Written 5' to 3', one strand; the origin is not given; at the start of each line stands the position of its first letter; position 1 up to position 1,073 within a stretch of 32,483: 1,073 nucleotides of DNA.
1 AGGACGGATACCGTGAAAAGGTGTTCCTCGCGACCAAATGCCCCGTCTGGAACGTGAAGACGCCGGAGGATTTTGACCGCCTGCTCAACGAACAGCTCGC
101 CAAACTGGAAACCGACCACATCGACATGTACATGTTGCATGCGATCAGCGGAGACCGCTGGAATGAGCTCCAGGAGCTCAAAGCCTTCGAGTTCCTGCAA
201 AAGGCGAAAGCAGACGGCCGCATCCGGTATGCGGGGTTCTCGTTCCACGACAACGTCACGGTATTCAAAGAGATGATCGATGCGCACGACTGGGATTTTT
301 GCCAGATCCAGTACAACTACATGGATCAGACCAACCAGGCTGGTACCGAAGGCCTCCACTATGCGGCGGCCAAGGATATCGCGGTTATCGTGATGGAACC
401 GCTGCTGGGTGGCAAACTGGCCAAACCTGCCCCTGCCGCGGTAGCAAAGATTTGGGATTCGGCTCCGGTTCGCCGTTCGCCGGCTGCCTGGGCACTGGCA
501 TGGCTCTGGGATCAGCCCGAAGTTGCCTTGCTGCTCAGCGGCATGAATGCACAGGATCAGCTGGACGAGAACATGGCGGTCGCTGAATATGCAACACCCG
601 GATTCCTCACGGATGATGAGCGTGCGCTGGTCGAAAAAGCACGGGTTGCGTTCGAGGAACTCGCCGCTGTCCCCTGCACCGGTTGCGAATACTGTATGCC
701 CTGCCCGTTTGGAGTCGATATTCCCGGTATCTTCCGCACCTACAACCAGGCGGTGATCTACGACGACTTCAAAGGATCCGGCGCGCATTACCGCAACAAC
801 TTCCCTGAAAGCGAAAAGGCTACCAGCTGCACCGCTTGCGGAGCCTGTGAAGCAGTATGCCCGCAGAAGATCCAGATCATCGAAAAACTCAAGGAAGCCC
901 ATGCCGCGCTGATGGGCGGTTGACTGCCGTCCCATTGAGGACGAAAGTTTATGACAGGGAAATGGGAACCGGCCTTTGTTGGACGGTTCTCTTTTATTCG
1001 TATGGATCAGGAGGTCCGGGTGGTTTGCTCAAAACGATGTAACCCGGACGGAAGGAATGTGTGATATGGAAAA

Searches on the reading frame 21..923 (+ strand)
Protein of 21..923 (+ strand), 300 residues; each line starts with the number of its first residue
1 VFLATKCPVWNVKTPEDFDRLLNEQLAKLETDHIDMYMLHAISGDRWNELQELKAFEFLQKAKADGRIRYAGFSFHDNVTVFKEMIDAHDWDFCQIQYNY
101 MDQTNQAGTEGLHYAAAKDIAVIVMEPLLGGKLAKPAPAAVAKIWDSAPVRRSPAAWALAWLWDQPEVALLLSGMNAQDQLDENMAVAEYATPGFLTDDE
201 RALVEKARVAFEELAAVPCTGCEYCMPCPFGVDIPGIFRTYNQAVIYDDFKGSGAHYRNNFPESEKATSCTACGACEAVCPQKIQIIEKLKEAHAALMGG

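Call 3: search_protein_families(library=pfam, proteins=[window:21-923:+], max_evalue=0.1)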
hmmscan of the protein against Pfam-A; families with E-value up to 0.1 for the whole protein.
window:21-923:+ (300 aa): 15 families
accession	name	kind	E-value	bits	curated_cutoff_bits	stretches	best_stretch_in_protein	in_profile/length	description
PF00248.27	Aldo_ket_red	-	7.3e-24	84.8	24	1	1-189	65-275/291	Aldo/keto reductase family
PF13187.11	Fer4_9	-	3.8e-09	36.9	27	1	219-283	2-50/52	4Fe-4S dicluster domain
PF13534.11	Fer4_17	-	5.4e-09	36.9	22.2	1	219-284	2-60/61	4Fe-4S dicluster domain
PF13183.11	Fer4_8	-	7.2e-08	33.3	27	1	218-284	4-68/68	4Fe-4S dicluster domain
PF14697.11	Fer4_21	-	9.1e-05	23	35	1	267-282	38-53/59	4Fe-4S dicluster domain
PF13237.11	Fer4_10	-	0.00015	22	25.5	2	218-281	8-53/53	4Fe-4S dicluster domain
PF13746.11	Fer4_18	-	0.00027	21.6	27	1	260-290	51-81/114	4Fe-4S dicluster domain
PF17179.9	Fer4_22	-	0.0027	18.9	27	1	256-284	67-95/95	4Fe-4S dicluster domain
PF00037.32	Fer4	-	0.0033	17.6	21.1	1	269-282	7-20/24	4Fe-4S binding domain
PF25160.1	LdpA_Fe-S-bd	-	0.0049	17.1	27.6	1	267-283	25-41/49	LdpA Fe-S cluster-binding domain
PF12797.12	Fer4_2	-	0.011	16.1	24.5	1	267-281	7-21/22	4Fe-4S binding domain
PF12837.12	Fer4_6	-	0.015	15.7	25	1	268-281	7-20/24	4Fe-4S binding domain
PF12838.12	Fer4_7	-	0.021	15.7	27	1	270-284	2-16/52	4Fe-4S dicluster domain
PF13484.11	Fer4_16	-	0.031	15.5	30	0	219-282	2-65/66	4Fe-4S double cluster binding domain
PF12798.12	Fer4_3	-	0.081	14.3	27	1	270-283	1-14/15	4Fe-4S binding domain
